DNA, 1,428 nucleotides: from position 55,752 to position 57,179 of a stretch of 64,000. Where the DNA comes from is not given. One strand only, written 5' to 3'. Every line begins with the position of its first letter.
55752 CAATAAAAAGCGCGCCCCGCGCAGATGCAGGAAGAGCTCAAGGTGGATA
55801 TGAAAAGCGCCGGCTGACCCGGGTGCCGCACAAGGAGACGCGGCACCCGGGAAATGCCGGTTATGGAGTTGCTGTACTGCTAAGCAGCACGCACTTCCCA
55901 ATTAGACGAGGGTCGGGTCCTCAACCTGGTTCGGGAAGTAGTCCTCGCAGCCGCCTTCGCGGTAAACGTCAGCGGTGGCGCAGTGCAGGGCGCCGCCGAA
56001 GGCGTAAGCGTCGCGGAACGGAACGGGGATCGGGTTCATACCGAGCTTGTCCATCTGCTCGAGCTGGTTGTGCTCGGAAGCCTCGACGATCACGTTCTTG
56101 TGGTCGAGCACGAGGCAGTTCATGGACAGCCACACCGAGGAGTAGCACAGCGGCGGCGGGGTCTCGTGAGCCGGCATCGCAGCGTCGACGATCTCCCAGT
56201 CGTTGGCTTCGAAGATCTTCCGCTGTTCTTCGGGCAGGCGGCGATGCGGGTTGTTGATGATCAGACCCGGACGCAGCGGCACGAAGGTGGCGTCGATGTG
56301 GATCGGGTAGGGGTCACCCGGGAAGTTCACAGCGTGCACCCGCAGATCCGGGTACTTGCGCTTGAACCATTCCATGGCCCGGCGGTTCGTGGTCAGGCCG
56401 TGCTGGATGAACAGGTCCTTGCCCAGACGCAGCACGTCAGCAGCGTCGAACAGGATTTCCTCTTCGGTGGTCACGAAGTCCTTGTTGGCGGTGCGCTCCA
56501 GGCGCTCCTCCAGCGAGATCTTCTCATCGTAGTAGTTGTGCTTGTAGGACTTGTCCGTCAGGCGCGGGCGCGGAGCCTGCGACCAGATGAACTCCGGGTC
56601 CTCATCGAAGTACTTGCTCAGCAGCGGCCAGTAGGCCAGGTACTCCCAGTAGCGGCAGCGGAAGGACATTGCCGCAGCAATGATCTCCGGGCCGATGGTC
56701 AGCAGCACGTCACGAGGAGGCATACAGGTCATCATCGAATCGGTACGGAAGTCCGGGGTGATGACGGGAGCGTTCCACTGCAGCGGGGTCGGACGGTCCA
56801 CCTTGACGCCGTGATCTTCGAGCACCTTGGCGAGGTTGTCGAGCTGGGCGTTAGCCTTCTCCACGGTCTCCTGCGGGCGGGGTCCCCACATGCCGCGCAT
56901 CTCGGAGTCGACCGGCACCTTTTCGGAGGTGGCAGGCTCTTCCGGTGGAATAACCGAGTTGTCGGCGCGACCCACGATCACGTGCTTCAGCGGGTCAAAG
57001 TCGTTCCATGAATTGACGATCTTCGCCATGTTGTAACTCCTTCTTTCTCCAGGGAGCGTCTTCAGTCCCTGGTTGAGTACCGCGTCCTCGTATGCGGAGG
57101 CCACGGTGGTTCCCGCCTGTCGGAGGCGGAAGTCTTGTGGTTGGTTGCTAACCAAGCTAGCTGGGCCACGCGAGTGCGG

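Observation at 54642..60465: arcABC operon without arcD, followed by an AGAT-family amidinotransferase and DMT/MHS transporters: candidate guanidino-group shuttle coupled to the ADI pathway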

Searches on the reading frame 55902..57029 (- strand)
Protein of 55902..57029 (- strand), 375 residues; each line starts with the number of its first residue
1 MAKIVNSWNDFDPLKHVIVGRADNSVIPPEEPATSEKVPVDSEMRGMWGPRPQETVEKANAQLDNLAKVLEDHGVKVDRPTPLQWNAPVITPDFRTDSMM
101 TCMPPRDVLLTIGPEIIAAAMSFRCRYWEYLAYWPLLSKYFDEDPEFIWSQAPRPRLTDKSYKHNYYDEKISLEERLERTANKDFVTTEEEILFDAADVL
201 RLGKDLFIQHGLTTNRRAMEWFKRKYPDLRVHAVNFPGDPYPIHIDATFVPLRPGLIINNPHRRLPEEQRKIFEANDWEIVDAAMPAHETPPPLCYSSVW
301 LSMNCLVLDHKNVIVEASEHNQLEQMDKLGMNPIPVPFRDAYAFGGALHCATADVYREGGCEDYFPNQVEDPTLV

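Call 4: search_protein_families(library=ncbifam, proteins=[window:55902-57029:-])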
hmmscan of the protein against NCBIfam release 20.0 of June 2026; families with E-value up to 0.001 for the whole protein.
window:55902-57029:- (375 aa): 0 families

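Call 5: search_protein_families(library=pfam, proteins=[window:55902-57029:-])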
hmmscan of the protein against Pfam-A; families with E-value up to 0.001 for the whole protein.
window:55902-57029:- (375 aa): 0 families

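Call 6: search_solved_structures(query=window:55902-57029:-, max_evalue=1, show_alignments=2)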
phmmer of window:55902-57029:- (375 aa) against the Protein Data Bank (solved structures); distinct sequences matched with E-value up to 1: 9.
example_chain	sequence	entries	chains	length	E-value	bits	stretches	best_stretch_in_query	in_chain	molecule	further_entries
1jdx_A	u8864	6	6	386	2.7e-78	267.4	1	5-365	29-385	PROTEIN (L-ARGININE:GLYCINE AMIDINOTRANSFERASE)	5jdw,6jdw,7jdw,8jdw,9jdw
1jdw_A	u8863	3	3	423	3.7e-78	267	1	5-365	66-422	L-ARGININE:GLYCINE AMIDINOTRANSFERASE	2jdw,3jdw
4jdw_A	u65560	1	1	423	6.9e-77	262.8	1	5-365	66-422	L-ARGININE:GLYCINE AMIDINOTRANSFERASE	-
2jdx_A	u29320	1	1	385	2.6e-76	260.9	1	5-365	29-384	PROTEIN (L-ARGININE:GLYCINE AMIDINOTRANSFERASE)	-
5wpi_A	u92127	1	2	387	7.8e-59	203.3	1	6-364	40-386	HsvA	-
6u1r_A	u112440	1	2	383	5.9e-58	200.4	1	5-365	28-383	SxtG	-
1bwd_A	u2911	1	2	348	1.2e-45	159.9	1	4-364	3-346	PROTEIN (INOSAMINE-PHOSPHATE AMIDINOTRANSFERASE)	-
3a24_A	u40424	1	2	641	0.028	17.1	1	44-93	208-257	alpha-galactosidase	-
5e1q_A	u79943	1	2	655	0.029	17.1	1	44-93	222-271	Retaining alpha-galactosidase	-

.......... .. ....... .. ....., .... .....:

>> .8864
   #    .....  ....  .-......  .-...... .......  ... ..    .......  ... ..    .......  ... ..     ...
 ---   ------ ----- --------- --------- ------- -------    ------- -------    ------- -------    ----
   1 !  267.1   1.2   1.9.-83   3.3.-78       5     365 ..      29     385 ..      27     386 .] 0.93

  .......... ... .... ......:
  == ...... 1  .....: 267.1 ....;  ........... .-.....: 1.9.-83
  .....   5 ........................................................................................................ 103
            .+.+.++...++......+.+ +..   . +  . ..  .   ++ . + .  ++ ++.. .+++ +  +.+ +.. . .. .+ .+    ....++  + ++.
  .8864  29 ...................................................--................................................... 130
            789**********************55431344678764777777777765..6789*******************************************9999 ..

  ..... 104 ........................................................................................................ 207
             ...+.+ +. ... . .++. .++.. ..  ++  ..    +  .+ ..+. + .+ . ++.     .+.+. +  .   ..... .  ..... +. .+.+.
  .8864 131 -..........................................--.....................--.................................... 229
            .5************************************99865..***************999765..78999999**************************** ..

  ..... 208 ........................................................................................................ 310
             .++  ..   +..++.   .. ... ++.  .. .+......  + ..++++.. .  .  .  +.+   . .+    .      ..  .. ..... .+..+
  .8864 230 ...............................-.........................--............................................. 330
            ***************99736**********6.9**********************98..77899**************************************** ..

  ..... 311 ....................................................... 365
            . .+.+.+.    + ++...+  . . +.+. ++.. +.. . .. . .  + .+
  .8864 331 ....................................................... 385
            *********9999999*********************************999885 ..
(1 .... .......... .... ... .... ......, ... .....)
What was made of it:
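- On Amidinotransferase family (AGAT/StrB1, guanidino-group-modifying superfamily): 1JDW E=3e-78 over residues 5-365; also HsvA, SxtG and StrB1 (call 6).
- Closest known: Bacterial biosynthetic amidinotransferases. Different: Those enzymes sit in secondary-metabolite clusters and are much more divergent (E=1e-45 to 1e-59 against 1e-78 for AGAT, call 6).
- All characterised bacterial relatives found in the PDB search work biosynthetically: HsvA, SxtG and StrB1 (call 6).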

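Call 7: search_protein_families(library=pfam, proteins=[window:55902-57029:-], max_evalue=10)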
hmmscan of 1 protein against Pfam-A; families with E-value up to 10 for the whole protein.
window:55902-57029:- (375 aa): 0 families
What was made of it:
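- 55902..57029 (-): AGATL, an AGAT-like amidinotransferase (375 aa). Proposed to move the amidino group from creatine or guanidinoacetate onto ornithine. There is no Pfam or NCBIfam hit (calls 4, 5, 7).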

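Call 10: find_homologous_proteins(query=window:55902-57029:-, max_evalue=1e-10)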
Query window:55902-57029:- (375 aa): 2025 proteins with E <= 1e-10 among 4267 candidates; the best 120 are listed.
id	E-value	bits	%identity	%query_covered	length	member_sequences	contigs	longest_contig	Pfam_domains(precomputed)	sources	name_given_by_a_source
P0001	2.2e-241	819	91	100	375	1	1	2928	-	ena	-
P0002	1.6e-239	813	91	100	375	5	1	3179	-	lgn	-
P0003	1.2e-234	797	89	100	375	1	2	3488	-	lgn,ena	-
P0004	1.1e-233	794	89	100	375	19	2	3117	-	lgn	-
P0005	1.2e-233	794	89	100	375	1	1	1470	-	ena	-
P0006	1.6e-231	787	88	100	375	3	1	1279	-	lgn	-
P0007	3.9e-230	782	88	100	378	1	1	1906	-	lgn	-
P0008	4.5e-230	782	88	100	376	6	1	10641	-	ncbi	-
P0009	8.2e-228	775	87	100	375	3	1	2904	-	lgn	-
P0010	1.3e-227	774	87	100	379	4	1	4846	-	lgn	-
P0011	2.8e-227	773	88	100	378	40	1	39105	-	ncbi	-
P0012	3.5e-225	766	85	100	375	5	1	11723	-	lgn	-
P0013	4.0e-224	762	86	100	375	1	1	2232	-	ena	-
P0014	4.8e-224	762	86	100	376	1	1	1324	-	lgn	-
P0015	6.7e-224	762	87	100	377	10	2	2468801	-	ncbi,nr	ncbi:serine/threonine protein kinase [Wielerella bovis]|nr:serine/threonine protein kinase [Wielerel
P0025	8.4e-220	748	84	100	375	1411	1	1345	-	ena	-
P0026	1.9e-219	747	84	100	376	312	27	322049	-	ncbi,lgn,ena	ncbi:serine/threonine protein kinase [Cutibacterium acnes]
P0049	7.5e-211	719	81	100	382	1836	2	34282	-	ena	-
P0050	6.1e-208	709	80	100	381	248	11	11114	-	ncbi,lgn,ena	-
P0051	2.3e-207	707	79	100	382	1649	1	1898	-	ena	-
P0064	9.2e-200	682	81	96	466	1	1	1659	PF13189.13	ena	-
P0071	2.1e-197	674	76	100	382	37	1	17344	-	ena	-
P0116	3.1e-193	661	75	98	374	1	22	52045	-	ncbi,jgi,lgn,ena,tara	tara:strand:- start:3146 stop:4270 length:1125 start_codon:yes stop_codon:yes gene_type:complete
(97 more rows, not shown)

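Call 11: find_encoding_contigs(protein=window:55902-57029:-, flank=10000, max_places=6)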
Protein window:55902-57029:- (375 aa): 1 contig read that carries it; 1 place shown.
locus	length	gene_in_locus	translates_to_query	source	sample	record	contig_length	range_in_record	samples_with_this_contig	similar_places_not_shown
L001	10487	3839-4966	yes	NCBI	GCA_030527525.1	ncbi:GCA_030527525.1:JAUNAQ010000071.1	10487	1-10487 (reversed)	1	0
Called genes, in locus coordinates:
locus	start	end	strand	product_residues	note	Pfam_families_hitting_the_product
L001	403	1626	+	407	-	PF02274:ADI, PF19420:DDAH_eukar (weak)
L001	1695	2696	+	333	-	PF02729:OTCace_N, PF00185:OTCace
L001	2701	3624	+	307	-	PF00696:AA_kinase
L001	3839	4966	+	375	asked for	-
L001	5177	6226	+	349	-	PF00892:EamA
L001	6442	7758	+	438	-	PF00083:Sugar_tr, PF07690:MFS_1, PF00083:Sugar_tr, PF07690:MFS_1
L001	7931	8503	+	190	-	PF00440:TetR_N (weak), PF17940:TetR_C_31 (weak)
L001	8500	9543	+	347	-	PF07291:MauE, PF00578:AhpC-TSA (weak)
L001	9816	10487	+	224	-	PF00005:ABC_tran, PF02463:SMC_N (weak), PF13604:AAA_30 (faint), PF13304:AAA_21 (weak)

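Call 13: find_related_loci(query=A1, collection=genome_contigs, flank=10000)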
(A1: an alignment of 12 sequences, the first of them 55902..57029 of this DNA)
Query A1 (375 aa) in genome_contigs; peptide patterns used: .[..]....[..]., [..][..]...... (x = any residue, [..] = any of these).
600 stretches matched a pattern (row limit reached: there are more); 591 encode a relative of the query (tblastn E <= 1e-3); the best 80 are kept; 80 distinct loci.
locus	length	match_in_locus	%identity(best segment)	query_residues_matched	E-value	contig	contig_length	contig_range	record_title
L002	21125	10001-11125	91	1-375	0e+0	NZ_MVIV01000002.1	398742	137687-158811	Actinomyces gaoshouyii strain pika_113 Scaffold2, whole genome shotgun sequence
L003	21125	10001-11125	91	1-375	0e+0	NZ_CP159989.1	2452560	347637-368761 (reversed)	Actinomyces timonensis strain AR004 chromosome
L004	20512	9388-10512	90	1-375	0e+0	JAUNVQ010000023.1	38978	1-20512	MAG: Actinomycetaceae bacterium isolate S7A_St_44 NODE_409_length_38978_cov_35.663618, whole genome shotgun sequence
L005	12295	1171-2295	89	1-375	0e+0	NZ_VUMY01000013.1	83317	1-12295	Mobiluncus porci strain RF-GAM-744-WT-7 seq13, whole genome shotgun sequence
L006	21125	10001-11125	89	1-375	0e+0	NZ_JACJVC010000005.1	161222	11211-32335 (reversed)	Actinomyces sp. AC-20-1 NODE_5_length_161222_cov_53.369428, whole genome shotgun sequence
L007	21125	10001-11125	89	1-375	0e+0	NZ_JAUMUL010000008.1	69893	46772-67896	MAG: Actinomyces sp. isolate S11M_Sa_3 NODE_93_length_69893_cov_20.807798, whole genome shotgun sequence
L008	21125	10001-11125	88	1-375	0e+0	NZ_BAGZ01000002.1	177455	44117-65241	Austwickia chelonae NBRC 105200, whole genome shotgun sequence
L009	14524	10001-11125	87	1-375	0e+0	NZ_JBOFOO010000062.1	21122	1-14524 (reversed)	MAG: Craterilacuibacter sp. isolate WFFMC_MAG_260 k139_99620_flag=0_multi=9.5645_len=21122, whole genome shotgun sequenc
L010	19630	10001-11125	87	1-375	0e+0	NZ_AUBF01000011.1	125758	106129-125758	Schaalia suimastitidis DSM 15538 G438DRAFT_scaffold00007.7_C, whole genome shotgun sequence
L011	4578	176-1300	86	1-375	0e+0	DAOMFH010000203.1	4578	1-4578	MAG TPA_asm: Actinomycetota bacterium isolate AMR_MDS_5007 NODE_8107_length_4578_cov_18.225735, whole genome shotgun seq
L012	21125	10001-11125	86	1-375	0e+0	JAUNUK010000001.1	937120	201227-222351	MAG: Actinomycetaceae bacterium isolate S5R_St_27 NODE_1_length_937120_cov_35.194662, whole genome shotgun sequence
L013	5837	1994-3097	87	1-368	0e+0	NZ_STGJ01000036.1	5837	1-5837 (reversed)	Crenobacter intestini strain GY 70310 Scaffold35, whole genome shotgun sequence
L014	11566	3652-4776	85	1-375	0e+0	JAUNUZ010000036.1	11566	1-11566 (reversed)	MAG: Micrococcales bacterium isolate S7A_St_1 NODE_1745_length_11566_cov_7.380506, whole genome shotgun sequence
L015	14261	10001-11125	87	1-375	0e+0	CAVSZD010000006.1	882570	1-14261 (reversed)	MAG: uncultured Actinomycetota bacterium isolate MFD04716.bin.1.74 genome assembly, contig: contig_29677, whole genome s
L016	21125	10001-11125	86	1-375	0e+0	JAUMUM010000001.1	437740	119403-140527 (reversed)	MAG: Actinomycetaceae bacterium isolate S11M_Sa_6 NODE_3_length_437740_cov_20.575887, whole genome shotgun sequence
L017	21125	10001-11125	85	1-375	0e+0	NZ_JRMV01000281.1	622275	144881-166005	Actinomyces sp. S6-Spd3 contig286, whole genome shotgun sequence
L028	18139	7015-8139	84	1-375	0e+0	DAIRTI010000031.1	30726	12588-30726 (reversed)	MAG TPA_asm: Propioniciclava sp. isolate CTOTU7643 NODE_2556_length_30726_cov_7.656679, whole genome shotgun sequence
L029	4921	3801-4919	85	1-373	0e+0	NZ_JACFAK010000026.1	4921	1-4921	Flaviflexus huanghaiensis strain CICC 10486 Scaffold25_1, whole genome shotgun sequence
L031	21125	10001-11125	84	1-375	0e+0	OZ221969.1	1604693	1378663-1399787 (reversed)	Lancefieldella sp. Marseille-QA0953 genome assembly, chromosome: contig00001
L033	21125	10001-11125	81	1-375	0e+0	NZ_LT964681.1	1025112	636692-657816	Raoultibacter timonensis strain Marseille-P3277, whole genome shotgun sequence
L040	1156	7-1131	80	1-375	0e+0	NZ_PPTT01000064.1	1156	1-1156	Eggerthella sinensis strain DSM 16107 NODE_64, whole genome shotgun sequence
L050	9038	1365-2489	79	1-375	0e+0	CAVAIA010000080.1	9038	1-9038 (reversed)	bacterium isolate SRR8978334_cleanbin_000001 genome assembly, contig: Spades_SRR8978334_contig_240, whole genome shotgun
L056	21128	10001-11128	85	1-375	0e+0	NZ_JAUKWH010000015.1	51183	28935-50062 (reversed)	Neisseria sp. MVDL19-042950 assembly_contig_15, whole genome shotgun sequence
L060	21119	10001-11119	77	3-375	0e+0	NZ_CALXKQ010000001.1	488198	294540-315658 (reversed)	MAG: uncultured Brachyspira sp. isolate BRZ_RR__bin40 BRZ_RR__NODE_2_length_488198_cov_11.453199, whole genome shotgun s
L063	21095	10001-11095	78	4-369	0e+0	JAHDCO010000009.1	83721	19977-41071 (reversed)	MAG: Granulosicoccaceae bacterium isolate MAG-136 RZ_775, whole genome shotgun sequence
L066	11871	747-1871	75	1-375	0e+0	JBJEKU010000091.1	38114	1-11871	MAG: Eggerthellaceae bacterium isolate PUUB16_bin.031 NODE_734_length_38114_cov_8.642897, whole genome shotgun sequence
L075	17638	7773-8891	76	3-375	0e+0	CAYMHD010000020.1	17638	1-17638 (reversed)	MAG TPA_asm: uncultured Gudongella sp. isolate binchicken_co42_405 genome assembly, contig: NODE_4325_length_17638_cov_3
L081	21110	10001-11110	76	1-370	0e+0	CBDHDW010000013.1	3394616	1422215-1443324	MAG: Candidatus Poriferihabitaceae bacterium isolate 67226578-6d30-497a-b66e-a77e508eb20a genome assembly, contig: chrom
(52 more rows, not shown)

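Call 24: find_encoding_contigs(protein=P0116, flank=8000, max_places=5)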
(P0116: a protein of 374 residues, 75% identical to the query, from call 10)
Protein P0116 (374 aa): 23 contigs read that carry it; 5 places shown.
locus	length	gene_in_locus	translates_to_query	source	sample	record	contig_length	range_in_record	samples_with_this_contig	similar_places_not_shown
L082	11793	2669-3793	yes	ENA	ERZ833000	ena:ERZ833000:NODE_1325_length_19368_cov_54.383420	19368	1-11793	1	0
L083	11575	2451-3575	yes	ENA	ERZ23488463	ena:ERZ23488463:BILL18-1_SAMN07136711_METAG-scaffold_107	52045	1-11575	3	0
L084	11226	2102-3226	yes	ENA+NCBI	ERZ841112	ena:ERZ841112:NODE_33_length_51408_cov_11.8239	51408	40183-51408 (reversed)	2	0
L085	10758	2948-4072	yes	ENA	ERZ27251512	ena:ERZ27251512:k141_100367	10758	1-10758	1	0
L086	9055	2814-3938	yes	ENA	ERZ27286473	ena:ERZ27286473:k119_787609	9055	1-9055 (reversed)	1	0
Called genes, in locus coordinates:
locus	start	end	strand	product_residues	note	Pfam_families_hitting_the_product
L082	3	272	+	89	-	?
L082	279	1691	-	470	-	PF01425:Amidase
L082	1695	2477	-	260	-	PF01557:FAA_hydrolase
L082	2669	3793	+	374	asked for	-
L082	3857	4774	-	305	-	PF00892:EamA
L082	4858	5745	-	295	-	PF02678:Pirin, PF05726:Pirin_C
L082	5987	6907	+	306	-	PF01515:PTA_PTB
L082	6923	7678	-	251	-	PF00749:tRNA-synt_1c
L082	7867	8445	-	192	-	-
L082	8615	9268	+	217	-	PF02190:LON_substr_bdg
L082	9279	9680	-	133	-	PF00355:Rieske, PF13806:Rieske_2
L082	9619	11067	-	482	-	PF13241:NAD_binding_7, PF10414:CysG_dimeriser, PF00590:TP_methylase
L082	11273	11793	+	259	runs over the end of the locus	PF12811:BaxI_1, PF01027:Bax1-I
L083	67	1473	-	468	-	PF01425:Amidase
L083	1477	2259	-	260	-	PF01557:FAA_hydrolase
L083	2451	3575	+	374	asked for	-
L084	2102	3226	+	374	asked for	-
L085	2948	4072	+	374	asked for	-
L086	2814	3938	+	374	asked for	-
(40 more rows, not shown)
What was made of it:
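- The clade is conserved far beyond ADI-containing anaerobes (calls 10, 24).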
